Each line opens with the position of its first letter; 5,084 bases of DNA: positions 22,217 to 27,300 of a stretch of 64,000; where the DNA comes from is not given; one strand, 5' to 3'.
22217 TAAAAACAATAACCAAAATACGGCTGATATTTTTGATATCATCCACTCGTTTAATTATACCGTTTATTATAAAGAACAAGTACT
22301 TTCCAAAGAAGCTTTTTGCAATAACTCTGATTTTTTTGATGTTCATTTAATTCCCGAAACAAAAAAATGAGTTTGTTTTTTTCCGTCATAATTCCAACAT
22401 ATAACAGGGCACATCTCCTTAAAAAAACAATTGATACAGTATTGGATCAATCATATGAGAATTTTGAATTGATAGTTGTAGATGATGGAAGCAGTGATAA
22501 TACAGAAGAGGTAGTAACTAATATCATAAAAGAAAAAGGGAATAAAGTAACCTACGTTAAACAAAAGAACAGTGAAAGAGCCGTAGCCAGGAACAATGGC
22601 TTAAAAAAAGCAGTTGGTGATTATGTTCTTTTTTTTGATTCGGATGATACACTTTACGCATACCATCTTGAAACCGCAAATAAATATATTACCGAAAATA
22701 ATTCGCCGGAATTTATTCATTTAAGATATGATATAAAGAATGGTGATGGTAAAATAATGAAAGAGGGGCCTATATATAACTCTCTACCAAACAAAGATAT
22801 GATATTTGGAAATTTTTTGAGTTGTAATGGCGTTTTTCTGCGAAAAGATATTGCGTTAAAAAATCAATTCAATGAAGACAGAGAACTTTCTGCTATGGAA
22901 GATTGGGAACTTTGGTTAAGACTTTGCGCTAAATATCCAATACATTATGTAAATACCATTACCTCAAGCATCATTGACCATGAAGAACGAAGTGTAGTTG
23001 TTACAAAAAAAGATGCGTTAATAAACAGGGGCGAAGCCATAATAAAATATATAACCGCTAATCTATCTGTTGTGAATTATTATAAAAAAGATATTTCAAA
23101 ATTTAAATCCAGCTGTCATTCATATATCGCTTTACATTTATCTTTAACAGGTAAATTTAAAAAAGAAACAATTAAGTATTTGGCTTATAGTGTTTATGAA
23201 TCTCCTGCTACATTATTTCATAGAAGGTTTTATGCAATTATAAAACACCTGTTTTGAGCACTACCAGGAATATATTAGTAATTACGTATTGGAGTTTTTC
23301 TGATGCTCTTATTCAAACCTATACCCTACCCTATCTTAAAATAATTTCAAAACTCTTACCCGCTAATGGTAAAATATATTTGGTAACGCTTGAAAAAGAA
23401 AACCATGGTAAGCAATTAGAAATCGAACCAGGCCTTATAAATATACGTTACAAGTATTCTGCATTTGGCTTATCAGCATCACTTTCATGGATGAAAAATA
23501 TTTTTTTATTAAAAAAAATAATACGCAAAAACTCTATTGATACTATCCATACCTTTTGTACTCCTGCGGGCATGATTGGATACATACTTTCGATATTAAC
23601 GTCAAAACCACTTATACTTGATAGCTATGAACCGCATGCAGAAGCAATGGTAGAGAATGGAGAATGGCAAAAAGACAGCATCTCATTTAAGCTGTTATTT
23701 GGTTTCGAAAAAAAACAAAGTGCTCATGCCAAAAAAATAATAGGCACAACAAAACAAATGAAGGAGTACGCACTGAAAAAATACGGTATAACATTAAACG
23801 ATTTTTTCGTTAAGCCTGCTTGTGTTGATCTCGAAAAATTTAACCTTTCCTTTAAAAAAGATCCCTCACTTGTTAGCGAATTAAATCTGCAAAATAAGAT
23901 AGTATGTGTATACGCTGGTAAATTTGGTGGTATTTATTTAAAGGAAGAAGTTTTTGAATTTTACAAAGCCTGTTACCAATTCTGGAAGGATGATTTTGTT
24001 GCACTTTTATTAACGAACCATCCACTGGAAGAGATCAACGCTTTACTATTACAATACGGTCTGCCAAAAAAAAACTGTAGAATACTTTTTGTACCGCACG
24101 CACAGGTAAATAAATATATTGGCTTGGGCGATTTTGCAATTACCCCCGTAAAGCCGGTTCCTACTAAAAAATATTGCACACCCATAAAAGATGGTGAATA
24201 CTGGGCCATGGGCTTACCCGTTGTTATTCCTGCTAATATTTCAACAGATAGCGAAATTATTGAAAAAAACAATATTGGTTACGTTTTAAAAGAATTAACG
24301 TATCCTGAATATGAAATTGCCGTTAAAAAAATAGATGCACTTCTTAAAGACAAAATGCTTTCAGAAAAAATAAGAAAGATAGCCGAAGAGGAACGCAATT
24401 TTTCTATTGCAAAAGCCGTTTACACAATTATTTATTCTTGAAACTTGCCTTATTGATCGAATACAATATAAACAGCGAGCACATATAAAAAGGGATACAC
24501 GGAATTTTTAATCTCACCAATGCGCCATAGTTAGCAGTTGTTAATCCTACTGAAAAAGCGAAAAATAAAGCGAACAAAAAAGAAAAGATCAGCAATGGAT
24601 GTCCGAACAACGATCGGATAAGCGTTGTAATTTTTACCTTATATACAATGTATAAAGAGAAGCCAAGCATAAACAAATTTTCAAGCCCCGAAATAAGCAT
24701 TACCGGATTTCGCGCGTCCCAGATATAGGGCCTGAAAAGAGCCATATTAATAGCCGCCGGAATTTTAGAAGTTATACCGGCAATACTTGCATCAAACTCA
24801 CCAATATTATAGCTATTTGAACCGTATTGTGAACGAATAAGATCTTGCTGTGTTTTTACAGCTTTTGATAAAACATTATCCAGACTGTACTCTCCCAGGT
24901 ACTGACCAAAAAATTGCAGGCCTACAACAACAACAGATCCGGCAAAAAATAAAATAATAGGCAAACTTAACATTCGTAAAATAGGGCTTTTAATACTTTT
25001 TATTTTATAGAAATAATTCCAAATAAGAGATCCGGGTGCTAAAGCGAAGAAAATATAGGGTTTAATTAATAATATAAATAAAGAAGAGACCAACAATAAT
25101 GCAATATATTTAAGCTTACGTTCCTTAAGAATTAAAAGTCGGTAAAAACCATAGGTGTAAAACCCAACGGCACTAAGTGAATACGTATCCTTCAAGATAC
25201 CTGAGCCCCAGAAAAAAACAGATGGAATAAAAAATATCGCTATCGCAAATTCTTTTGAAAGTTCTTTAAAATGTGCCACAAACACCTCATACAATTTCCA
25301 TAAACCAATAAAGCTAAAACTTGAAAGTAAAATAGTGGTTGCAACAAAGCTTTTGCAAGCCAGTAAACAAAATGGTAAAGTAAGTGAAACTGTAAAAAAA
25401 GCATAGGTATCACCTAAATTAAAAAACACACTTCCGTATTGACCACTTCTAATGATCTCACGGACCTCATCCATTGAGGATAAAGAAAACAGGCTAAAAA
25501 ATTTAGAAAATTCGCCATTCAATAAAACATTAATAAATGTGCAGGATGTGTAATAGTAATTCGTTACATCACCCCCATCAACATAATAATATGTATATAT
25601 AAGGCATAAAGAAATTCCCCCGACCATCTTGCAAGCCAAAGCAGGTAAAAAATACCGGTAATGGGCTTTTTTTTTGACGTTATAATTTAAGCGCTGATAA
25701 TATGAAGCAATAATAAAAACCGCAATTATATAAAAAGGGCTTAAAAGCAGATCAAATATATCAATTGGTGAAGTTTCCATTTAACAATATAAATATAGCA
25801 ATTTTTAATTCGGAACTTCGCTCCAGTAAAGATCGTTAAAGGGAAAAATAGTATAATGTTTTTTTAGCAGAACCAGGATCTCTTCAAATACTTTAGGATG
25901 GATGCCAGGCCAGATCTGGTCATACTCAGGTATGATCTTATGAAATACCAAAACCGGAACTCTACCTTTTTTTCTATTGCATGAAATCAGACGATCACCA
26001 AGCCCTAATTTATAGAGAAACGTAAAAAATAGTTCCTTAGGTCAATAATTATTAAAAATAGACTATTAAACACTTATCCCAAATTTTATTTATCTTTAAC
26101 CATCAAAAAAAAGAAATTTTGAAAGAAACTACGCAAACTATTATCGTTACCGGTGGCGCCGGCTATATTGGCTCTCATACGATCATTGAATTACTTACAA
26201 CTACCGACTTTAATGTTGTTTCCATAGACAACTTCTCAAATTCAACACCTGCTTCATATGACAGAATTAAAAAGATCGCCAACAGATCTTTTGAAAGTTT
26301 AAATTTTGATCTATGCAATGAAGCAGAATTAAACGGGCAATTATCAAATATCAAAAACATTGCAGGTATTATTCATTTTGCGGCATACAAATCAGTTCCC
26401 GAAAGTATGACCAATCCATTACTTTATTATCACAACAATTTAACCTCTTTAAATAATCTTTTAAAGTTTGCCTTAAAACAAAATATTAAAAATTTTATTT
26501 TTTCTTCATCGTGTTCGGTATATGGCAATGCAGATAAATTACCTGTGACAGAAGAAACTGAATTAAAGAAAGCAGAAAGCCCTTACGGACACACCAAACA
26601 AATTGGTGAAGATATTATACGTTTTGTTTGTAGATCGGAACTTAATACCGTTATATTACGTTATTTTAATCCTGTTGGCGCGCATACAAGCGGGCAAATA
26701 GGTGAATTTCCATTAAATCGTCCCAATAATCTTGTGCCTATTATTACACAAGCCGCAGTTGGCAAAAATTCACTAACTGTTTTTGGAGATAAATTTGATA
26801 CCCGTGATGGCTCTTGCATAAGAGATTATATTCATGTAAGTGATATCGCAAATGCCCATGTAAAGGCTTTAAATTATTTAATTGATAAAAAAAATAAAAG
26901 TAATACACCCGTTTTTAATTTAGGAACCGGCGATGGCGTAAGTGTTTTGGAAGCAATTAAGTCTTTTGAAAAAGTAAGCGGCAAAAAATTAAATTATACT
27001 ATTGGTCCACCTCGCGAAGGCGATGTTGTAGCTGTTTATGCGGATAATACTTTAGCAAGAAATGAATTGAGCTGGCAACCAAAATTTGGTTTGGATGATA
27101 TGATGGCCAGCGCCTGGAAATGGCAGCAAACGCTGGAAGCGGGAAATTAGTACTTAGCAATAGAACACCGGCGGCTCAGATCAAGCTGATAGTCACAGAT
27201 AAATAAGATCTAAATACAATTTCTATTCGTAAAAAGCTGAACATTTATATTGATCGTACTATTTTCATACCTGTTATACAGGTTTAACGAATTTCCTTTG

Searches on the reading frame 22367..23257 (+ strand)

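Call 99: search_protein_families(library=pfam, proteins=[window:22367-23257:+], max_evalue=0.00001)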
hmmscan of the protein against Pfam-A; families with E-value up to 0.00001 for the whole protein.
window:22367-23257:+ (296 aa): 3 families
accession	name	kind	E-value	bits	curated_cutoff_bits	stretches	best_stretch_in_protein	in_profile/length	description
PF00535.33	Glycos_transf_2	-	1.9e-33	116.2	23.3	1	6-133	1-128/168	Glycosyl transferase family 2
PF10111.15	Glyco_tranf_2_2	-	1.2e-17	64.7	27.3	1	6-192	1-205/276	Glycosyltransferase like family 2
PF13641.12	Glyco_tranf_2_3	-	1.6e-13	51.7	27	1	5-127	3-129/230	Glycosyltransferase like family 2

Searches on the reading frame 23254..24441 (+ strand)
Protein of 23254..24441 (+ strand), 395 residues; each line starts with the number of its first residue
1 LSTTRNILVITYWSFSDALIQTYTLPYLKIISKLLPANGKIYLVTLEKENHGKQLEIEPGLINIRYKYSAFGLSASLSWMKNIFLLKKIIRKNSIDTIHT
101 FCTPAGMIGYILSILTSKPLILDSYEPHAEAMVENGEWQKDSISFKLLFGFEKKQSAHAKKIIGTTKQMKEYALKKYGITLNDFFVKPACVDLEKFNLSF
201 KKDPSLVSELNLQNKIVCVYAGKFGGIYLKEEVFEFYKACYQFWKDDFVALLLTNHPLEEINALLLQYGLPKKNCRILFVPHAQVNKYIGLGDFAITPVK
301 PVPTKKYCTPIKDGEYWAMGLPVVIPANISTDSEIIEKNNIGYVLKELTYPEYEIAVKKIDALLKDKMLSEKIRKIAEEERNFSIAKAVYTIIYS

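Call 99: search_protein_families(library=pfam, proteins=[window:23254-24441:+], max_evalue=0.00001)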
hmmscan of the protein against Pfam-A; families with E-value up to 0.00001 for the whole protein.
window:23254-24441:+ (395 aa): 1 family
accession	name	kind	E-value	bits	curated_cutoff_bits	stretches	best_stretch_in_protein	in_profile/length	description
PF13439.12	Glyco_transf_4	-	2.5e-06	28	28.5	1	70-195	48-170/170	Glycosyltransferase Family 4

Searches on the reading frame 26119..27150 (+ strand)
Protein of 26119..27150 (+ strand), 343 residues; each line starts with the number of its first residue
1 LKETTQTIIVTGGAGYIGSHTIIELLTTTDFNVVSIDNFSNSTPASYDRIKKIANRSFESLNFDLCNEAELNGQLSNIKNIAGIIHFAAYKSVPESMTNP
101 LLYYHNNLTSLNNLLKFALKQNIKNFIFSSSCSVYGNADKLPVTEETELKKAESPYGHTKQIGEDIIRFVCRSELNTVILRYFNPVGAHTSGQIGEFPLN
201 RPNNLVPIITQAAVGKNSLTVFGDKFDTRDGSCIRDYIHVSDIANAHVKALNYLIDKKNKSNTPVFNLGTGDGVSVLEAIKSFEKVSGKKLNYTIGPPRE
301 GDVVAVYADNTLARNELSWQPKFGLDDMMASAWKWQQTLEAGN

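Call 99: search_protein_families(library=pfam, proteins=[window:26119-27150:+], max_evalue=0.00001)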
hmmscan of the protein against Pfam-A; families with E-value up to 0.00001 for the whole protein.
window:26119-27150:+ (343 aa): 7 families
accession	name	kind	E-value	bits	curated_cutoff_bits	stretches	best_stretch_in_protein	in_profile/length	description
PF16363.11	GDP_Man_Dehyd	-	7.2e-46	157.6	27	1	9-330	1-330/332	GDP-mannose 4,6 dehydratase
PF01370.27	Epimerase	-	9.8e-46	156.5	20.9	1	8-256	1-230/240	NAD dependent epimerase/dehydratase family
PF01073.25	3Beta_HSD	-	1.1e-18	67.7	22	1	9-261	1-239/280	3-beta hydroxysteroid dehydrogenase/isomerase family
PF02719.21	Polysacc_synt_2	-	5.8e-11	42.6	20.2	1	8-131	1-128/293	Polysaccharide biosynthesis protein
PF07993.18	NAD_binding_4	-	1.5e-09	37.9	20.1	1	78-193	86-215/258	Male sterility protein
PF04321.23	RmlD_sub_bind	-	1e-08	35.1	27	1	7-224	2-178/287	RmlD substrate binding domain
PF05368.20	NmrA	-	2.1e-06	28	27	0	5-298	2-245/298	NmrA-like family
